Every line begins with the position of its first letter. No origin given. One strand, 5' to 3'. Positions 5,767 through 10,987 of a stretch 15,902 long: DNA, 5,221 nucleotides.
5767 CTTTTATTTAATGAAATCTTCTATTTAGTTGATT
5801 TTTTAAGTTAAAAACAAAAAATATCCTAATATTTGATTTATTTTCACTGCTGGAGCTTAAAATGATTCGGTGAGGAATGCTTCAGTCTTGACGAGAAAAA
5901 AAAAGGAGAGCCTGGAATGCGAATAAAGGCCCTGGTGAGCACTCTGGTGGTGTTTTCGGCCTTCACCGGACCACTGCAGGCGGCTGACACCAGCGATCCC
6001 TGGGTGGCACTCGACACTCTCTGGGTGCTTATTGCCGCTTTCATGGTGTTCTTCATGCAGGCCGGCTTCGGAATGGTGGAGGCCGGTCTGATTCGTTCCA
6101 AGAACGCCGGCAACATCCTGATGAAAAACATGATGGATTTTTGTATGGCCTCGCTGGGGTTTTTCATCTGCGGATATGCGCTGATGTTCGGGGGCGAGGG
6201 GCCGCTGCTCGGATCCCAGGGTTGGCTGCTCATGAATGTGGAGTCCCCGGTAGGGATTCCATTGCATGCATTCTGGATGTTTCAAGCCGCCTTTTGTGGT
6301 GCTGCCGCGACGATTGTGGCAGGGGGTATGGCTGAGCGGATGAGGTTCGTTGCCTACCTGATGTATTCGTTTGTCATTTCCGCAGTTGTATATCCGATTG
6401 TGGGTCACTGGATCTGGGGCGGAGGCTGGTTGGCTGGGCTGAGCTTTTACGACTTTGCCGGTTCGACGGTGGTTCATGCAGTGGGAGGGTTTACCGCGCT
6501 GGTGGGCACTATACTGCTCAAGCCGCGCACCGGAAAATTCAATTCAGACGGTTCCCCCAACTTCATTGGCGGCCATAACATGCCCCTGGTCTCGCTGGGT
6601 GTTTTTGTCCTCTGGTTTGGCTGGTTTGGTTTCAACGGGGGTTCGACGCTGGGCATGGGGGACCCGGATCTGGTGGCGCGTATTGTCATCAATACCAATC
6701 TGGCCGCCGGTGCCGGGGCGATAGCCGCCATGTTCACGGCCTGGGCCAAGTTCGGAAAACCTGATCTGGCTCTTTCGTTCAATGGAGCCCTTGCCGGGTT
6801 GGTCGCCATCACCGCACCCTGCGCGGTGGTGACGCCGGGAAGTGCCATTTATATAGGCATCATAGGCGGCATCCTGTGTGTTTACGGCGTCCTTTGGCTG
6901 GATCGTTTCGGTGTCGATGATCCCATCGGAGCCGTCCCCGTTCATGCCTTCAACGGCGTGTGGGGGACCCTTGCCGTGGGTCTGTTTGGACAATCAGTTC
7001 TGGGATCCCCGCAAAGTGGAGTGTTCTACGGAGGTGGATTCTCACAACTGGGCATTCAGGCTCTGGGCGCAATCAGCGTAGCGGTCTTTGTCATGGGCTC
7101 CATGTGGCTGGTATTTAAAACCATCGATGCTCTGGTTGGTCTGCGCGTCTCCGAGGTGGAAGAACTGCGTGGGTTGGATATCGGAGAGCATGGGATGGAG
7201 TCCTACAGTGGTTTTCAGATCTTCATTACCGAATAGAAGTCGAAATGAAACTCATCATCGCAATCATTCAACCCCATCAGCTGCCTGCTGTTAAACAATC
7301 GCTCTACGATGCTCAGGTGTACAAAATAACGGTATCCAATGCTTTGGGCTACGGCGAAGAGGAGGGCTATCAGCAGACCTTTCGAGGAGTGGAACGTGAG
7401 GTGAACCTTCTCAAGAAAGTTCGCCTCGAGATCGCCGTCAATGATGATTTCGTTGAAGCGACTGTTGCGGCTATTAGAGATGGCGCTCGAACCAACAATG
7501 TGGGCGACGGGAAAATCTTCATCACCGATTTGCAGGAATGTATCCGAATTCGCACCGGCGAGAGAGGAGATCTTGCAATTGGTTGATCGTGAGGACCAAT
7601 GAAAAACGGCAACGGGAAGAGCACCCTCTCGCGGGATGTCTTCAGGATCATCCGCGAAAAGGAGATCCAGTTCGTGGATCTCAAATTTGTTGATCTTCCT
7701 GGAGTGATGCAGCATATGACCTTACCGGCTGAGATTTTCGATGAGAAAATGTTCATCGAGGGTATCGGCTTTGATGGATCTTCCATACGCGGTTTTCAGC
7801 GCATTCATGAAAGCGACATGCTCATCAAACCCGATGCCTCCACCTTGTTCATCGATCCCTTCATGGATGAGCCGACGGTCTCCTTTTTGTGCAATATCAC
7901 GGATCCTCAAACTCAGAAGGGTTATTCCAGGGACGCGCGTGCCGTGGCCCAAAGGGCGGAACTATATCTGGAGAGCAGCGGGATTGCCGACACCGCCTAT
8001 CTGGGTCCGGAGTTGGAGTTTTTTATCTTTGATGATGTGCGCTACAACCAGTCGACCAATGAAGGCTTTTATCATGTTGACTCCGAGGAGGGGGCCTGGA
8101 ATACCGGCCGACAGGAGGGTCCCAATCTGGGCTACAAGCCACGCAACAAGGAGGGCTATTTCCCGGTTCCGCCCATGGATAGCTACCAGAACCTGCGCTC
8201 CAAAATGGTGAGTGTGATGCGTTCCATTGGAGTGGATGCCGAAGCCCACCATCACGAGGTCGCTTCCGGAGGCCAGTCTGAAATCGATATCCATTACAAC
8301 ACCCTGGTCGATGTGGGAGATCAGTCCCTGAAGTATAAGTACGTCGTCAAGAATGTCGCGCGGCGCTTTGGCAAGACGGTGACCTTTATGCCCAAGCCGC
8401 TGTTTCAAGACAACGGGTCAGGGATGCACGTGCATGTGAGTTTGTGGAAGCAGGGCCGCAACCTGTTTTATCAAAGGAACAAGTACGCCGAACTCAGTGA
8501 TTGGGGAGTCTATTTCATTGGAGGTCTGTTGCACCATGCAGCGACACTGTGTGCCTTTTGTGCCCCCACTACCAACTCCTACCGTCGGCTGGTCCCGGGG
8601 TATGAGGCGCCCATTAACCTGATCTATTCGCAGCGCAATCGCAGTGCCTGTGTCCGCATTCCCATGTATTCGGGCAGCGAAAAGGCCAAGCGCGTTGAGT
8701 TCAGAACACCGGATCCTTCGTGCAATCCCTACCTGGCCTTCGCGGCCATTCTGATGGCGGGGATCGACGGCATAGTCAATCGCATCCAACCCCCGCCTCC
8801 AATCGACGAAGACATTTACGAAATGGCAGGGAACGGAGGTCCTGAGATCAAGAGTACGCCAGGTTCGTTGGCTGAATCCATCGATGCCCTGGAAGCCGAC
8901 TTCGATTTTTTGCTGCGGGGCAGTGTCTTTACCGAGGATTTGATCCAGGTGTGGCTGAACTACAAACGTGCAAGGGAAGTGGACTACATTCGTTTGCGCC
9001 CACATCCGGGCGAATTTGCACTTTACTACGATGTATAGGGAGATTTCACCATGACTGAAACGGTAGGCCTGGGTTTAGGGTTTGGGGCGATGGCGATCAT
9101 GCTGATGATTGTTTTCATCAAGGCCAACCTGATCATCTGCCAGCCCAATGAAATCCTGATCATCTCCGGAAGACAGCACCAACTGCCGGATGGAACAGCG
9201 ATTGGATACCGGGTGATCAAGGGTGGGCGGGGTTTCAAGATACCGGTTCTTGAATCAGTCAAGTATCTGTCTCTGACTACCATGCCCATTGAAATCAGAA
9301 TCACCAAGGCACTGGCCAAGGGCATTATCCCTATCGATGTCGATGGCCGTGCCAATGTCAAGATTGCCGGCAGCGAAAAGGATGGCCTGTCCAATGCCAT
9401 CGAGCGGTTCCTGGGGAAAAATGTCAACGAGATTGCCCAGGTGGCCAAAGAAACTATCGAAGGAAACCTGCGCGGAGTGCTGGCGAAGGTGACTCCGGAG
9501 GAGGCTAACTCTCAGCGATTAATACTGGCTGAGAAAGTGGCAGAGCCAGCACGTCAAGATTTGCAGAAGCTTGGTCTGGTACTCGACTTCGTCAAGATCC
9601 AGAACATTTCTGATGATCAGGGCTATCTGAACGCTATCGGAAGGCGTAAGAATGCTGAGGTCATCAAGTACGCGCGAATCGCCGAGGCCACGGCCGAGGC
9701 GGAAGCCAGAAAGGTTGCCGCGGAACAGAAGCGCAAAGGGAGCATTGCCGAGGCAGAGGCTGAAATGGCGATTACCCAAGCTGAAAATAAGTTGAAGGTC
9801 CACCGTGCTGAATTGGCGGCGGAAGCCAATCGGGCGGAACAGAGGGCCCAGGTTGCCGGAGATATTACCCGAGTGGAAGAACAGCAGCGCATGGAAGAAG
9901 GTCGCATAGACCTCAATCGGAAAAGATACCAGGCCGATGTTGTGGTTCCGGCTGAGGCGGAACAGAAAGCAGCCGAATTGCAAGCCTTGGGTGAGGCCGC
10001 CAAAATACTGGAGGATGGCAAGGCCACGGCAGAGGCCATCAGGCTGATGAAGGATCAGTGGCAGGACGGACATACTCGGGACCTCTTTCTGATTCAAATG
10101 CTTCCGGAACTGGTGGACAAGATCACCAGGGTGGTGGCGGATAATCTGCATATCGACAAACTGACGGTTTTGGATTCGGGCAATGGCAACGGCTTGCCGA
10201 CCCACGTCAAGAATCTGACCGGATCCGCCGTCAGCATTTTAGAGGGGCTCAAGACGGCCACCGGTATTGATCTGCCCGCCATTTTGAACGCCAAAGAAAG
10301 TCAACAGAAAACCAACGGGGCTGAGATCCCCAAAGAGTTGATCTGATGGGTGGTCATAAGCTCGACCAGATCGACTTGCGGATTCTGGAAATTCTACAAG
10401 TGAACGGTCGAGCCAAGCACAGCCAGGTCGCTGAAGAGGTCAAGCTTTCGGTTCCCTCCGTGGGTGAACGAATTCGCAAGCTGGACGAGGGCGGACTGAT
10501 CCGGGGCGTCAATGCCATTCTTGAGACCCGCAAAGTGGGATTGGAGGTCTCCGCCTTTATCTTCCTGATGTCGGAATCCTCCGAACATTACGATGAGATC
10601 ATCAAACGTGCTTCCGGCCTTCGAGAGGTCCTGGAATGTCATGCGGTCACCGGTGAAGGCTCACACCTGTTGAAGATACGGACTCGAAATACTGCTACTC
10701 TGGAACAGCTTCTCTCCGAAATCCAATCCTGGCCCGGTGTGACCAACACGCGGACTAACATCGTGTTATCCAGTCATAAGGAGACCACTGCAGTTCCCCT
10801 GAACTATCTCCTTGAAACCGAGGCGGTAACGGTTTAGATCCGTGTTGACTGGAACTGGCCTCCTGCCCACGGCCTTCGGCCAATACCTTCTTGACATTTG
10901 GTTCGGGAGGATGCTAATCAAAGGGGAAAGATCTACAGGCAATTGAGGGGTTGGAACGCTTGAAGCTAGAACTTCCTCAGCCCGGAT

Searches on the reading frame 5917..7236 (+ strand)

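Call 19: search_protein_families(library=pfam, proteins=[window:5917-7236:+], max_evalue=0.00001)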
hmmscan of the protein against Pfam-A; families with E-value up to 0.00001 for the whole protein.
window:5917-7236:+ (439 aa): 1 family
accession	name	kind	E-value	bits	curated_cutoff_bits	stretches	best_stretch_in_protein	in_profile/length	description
PF00909.26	Ammonium_transp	-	2.1e-123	412.5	23.2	1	35-430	1-399/399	Ammonium Transporter Family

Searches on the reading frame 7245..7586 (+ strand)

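Call 19: search_protein_families(library=pfam, proteins=[window:7245-7586:+], max_evalue=0.00001)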
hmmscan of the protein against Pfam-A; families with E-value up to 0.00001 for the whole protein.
window:7245-7586:+ (113 aa): 1 family
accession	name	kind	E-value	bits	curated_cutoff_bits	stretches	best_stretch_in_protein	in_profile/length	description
PF00543.27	P-II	-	3.6e-25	88.7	25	1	1-106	1-102/102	Nitrogen regulatory protein P-II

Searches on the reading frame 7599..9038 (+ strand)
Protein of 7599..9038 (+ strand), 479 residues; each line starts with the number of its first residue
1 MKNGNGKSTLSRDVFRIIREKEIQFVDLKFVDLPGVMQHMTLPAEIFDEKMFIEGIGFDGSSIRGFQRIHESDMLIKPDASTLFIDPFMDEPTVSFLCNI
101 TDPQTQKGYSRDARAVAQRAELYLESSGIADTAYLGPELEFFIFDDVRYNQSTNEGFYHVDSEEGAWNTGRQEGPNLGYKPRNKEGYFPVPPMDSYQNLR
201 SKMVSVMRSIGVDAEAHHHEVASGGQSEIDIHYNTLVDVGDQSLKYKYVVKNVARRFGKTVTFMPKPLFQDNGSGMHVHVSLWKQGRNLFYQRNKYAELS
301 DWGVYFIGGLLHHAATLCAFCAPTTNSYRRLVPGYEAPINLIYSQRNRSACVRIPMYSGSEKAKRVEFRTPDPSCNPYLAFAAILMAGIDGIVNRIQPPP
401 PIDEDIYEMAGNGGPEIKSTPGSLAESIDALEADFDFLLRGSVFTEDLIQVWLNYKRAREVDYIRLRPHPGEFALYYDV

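Call 19: search_protein_families(library=pfam, proteins=[window:7599-9038:+], max_evalue=0.00001)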
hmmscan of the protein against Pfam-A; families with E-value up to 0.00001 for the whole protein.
window:7599-9038:+ (479 aa): 2 families
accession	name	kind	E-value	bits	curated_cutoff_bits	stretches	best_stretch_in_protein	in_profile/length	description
PF00120.29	Gln-synt_C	-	1.5e-130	435.8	24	1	111-476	2-344/344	Glutamine synthetase, catalytic domain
PF03951.24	Gln-synt_N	-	1e-31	108.8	33.4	1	23-103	2-82/82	Glutamine synthetase, beta-Grasp domain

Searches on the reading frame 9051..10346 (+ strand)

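Call 19: search_protein_families(library=pfam, proteins=[window:9051-10346:+], max_evalue=0.00001)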
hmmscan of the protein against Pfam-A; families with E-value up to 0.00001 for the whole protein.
window:9051-10346:+ (431 aa): 1 family
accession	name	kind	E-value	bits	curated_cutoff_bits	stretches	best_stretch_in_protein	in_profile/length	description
PF01145.31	Band_7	-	2.3e-24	86.8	23.6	1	30-217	3-176/176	SPFH domain / Band 7 family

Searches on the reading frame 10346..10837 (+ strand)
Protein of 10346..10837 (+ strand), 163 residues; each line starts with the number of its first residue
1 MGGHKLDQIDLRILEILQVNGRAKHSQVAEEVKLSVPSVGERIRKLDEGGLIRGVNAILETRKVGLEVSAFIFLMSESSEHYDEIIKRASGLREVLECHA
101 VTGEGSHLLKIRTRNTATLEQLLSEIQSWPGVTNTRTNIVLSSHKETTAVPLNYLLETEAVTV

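Call 19: search_protein_families(library=pfam, proteins=[window:10346-10837:+], max_evalue=0.00001)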
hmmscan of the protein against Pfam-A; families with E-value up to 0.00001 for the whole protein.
window:10346-10837:+ (163 aa): 3 families
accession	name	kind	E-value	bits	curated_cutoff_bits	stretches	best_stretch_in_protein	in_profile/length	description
PF01037.27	AsnC_trans_reg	-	1.2e-18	67.2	25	1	80-142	8-72/73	Lrp/AsnC ligand binding domain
PF13404.12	HTH_AsnC-type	-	1.1e-13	51.2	27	1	6-46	1-41/42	AsnC-type helix-turn-helix domain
PF13412.12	HTH_24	-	1.6e-13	50.4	21.9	1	6-53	1-48/48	Winged helix-turn-helix DNA-binding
